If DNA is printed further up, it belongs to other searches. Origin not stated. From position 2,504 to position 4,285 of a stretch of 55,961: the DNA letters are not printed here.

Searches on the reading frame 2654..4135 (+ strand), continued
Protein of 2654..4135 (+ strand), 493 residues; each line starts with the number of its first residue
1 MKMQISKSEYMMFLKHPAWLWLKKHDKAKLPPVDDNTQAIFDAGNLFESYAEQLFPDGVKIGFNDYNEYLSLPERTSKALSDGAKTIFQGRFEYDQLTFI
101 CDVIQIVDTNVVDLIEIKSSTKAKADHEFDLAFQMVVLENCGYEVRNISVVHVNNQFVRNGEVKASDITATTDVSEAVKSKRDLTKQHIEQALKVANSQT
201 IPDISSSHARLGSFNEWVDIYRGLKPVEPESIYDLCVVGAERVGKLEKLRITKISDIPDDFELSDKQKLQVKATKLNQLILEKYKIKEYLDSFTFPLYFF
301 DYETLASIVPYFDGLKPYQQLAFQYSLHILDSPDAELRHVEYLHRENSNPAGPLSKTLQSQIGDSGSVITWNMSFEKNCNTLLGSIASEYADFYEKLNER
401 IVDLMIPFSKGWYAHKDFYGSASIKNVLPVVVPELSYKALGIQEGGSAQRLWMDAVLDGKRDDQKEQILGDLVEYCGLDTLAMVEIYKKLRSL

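Call 38: search_protein_families(library=padloc, proteins=[L084:949-2523:+, L084:2520-5228:+, L084:5361-7001:+, L088:1169-3094:+, L088:3406-4248:+, L088:4245-7004:+, L087:2415-3941:+, L097:2498-4333:+, L097:4339-6936:+, L098:4877-6970:+], max_evalue=0.00001)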
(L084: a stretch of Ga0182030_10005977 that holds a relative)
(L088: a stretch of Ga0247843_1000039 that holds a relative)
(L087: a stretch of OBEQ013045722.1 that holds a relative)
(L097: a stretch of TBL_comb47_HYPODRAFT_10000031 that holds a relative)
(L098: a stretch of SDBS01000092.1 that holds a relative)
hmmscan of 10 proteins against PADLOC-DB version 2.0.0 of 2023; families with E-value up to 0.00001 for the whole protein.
L084:949-2523:+ (524 aa): 48 families (the best 25 are shown)
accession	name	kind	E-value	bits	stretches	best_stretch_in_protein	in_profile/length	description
PDLC03636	MTase_III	-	1.8e-181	602.8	1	1-520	1-566/575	Type III methyltransferase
PDLC03644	MTase_III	-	1.3e-116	388.5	1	10-396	5-430/542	Type III methyltransferase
PDLC03634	MTase_III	-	4.1e-80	268.4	2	83-347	167-445/621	Type III methyltransferase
PDLC03635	MTase_III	-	8.6e-68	227.6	2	38-180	217-363/708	Type III methyltransferase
PDLC03638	MTase_III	-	6.7e-67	224.5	1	39-388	380-713/816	Type III methyltransferase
PDLC03641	MTase_III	-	1.1e-64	217.1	2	85-336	180-430/657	Type III methyltransferase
PDLC03637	MTase_III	-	4.9e-63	211.5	1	7-333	85-434/513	Type III methyltransferase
PDLC03640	MTase_III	-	1.1e-55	187.2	3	202-370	277-455/654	Type III methyltransferase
PDLC03354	MTase_II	-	2.3e-41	140.2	1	7-359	25-383/425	Type II methyltransferase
PDLC03642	MTase_III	-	8.4e-40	134.9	1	24-339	65-384/528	Type III methyltransferase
PDLC03639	MTase_III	-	8.2e-35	118.2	1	34-231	82-288/639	Type III methyltransferase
PDLC03300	MTase_II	-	1.1e-34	117.9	2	77-186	76-183/302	Type II methyltransferase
PDLC03643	MTase_III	-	2e-34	117.5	1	93-333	1-247/465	Type III methyltransferase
PDLC03633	MTase_III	-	2.8e-30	103.6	2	291-358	286-353/616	Type III methyltransferase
PDLC03646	MTase_III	-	1.3e-29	100.7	2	39-173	471-604/1057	Type III methyltransferase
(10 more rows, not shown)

L084:2520-5228:+ (902 aa): 6 families
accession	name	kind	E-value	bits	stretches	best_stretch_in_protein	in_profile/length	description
PDLC03648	REase_III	-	2.2e-186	619.6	2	83-487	2-419/871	Type III restriction enzyme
PDLC03647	REase_III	-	1.1e-18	64.8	1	370-454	497-581/989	Type III restriction enzyme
PDLC03649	REase_III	-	2.5e-13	46.8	1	325-437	437-552/973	Type III restriction enzyme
PDLC03651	REase_III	-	3.6e-13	46.5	1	64-285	70-284/873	Type III restriction enzyme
PDLC03650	REase_III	-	2.3e-12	44.1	1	200-430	222-425/898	Type III restriction enzyme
PDLC03653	REase_III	-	7.8e-11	38.8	1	205-447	262-490/883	Type III restriction enzyme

L084:5361-7001:+ (546 aa): 27 families (the best 25 are shown)
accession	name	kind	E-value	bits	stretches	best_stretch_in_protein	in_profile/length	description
PDLC00117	GajB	-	1.4e-27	94.4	1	172-534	219-581/604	UrvD helicase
PDLC03802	RTasHel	-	5.4e-24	83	1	32-294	23-302/675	DRT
PDLC00114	GajB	-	2.8e-21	73.8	1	173-343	217-378/635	UrvD helicase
PDLC00132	GajB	-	1e-20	72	1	172-426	215-465/625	UrvD helicase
PDLC00122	GajB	-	2.1e-20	71.1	2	32-294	21-288/502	UrvD helicase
PDLC00119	GajB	-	7.7e-20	69.3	1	172-260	219-307/565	UrvD helicase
PDLC00127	GajB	-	2.5e-19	67.2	1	172-253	202-289/594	UrvD helicase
PDLC00107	GajB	-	3e-16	57.2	1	163-235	207-280/587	UrvD helicase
PDLC00129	GajB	-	5.2e-16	56.3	1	172-491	227-532/594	UrvD helicase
PDLC00138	GajB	-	2.3e-15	54.3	1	170-252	219-303/581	UrvD helicase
PDLC00123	GajB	-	8.5e-15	52.3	1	143-297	139-302/540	UrvD helicase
PDLC00104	GajB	-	1.3e-14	51.9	1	31-260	19-255/574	UrvD helicase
PDLC00103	GajB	-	1.7e-14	51.7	1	173-530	213-580/612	UrvD helicase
PDLC00148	GajB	-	8.3e-13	46.1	1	29-218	3-197/369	UrvD helicase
PDLC00121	GajB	-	7.9e-12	42.5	1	172-254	203-284/565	UrvD helicase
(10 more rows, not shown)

L088:1169-3094:+ (641 aa): 1 family
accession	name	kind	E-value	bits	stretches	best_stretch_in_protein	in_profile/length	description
PDLC02707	PbeA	-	6.8e-08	29.6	0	323-407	566-649/672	PbeA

L088:3406-4248:+ (280 aa): 1 family
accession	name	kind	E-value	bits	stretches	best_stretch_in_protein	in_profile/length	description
PDLC05041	PDC-S57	-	2e-07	28.8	1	146-226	4-73/212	-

L088:4245-7004:+ (919 aa): 4 families
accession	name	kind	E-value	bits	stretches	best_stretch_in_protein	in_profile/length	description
PDLC02208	Ppl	-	8e-26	88.4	1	797-914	778-890/894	-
PDLC02980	AriA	-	2.8e-09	35.4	1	788-860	230-303/304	-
PDLC04175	HEC-01A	-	9.2e-07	26.2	0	792-878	245-330/363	-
PDLC04176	HEC-01A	-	1.7e-06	25.7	1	634-879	88-340/371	-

L087:2415-3941:+ (508 aa): 31 families (the best 25 are shown)
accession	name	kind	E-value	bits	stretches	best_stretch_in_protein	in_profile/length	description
PDLC03744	AbiP2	-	1.2e-167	556.6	1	7-507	3-486/489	DRT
PDLC03751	RT_UG14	-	2.4e-50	169.8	1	34-400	39-394/493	DRT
PDLC03748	Drt6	-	1.1e-49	167.8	1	32-402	15-350/511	DRT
PDLC02179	Drt4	-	5e-44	149.2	1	29-401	12-359/542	-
PDLC03752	Drt4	-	5.2e-44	149.3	1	32-444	21-391/467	DRT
PDLC02177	Drt4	-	8e-42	141.7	1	31-402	13-367/541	-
PDLC02178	Drt4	-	4.2e-41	139.5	1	64-301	52-279/506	-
PDLC03769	RT_UG30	-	2.6e-36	123.2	1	33-472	18-427/493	DRT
PDLC02180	Drt4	-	1.7e-35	120.9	1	21-398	17-370/532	-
PDLC03784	Drt3b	-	3.9e-34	116.5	1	154-325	162-333/604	DRT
PDLC03743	AbiK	-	8.9e-31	105.7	1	81-480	82-460/546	DRT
PDLC02176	Drt3b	-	4.1e-29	99.7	1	156-299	175-319/651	-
PDLC02348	AbiK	-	6.8e-29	99.5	1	36-301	45-268/544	AbiK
PDLC03770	RT_UG31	-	4.8e-28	96.6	1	29-483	8-399/456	DRT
PDLC03783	Drt8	-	2.1e-23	81.4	1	146-300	123-258/493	DRT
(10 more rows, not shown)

L097:2498-4333:+ (611 aa): 41 families (the best 25 are shown)
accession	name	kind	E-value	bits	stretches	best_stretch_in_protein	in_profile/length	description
PDLC03635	MTase_III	-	9.5e-172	571.3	3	128-323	167-372/708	Type III methyltransferase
PDLC03636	MTase_III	-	1.2e-82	276.6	2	156-315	31-190/575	Type III methyltransferase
PDLC03644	MTase_III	-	1e-72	243.6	1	170-514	35-427/542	Type III methyltransferase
PDLC03638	MTase_III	-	1.3e-67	226.8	1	173-549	380-748/816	Type III methyltransferase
PDLC03634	MTase_III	-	1.4e-61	207.1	2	220-458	170-424/621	Type III methyltransferase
PDLC03641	MTase_III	-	1.4e-57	193.7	2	219-461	180-429/657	Type III methyltransferase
PDLC03354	MTase_II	-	6e-52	175.1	1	172-472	54-370/425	Type II methyltransferase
PDLC03300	MTase_II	-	2.5e-41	139.7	2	214-308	79-171/302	Type II methyltransferase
PDLC03640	MTase_III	-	4.2e-38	129.1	3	172-219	42-89/654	Type III methyltransferase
PDLC03339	MTase_II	-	1.7e-36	123.9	2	175-307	5-143/399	Type II methyltransferase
PDLC03642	MTase_III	-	3.4e-36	123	1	170-460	79-379/528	Type III methyltransferase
PDLC03639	MTase_III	-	4.8e-33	112.4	1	171-356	85-271/639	Type III methyltransferase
PDLC03633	MTase_III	-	1.5e-32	111.1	3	221-308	149-236/616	Type III methyltransferase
PDLC03371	MTase_II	-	8.2e-29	98.9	1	170-472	7-240/260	Type II methyltransferase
PDLC03299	MTase_II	-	2.5e-28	97.5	2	168-310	9-147/296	Type II methyltransferase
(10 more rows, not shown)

L097:4339-6936:+ (865 aa): 3 families
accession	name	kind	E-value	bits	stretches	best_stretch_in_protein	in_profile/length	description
PDLC03651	REase_III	-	4.8e-137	456.3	1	24-852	25-849/873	Type III restriction enzyme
PDLC02707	PbeA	-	3.8e-08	30.4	1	32-198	248-397/672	PbeA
PDLC02704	PbeA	-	9.1e-08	29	1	27-252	251-444/682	PbeA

L098:4877-6970:+ (697 aa): 0 families

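Call 46: search_protein_families(library=phrogs, proteins=[window:2654-4135:+, L097:8476-8946:+], max_evalue=0.01)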
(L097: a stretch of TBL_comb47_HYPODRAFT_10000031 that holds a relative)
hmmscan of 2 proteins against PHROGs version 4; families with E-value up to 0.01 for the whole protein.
window:2654-4135:+ (493 aa): 0 families

L097:8476-8946:+ (156 aa): 0 families
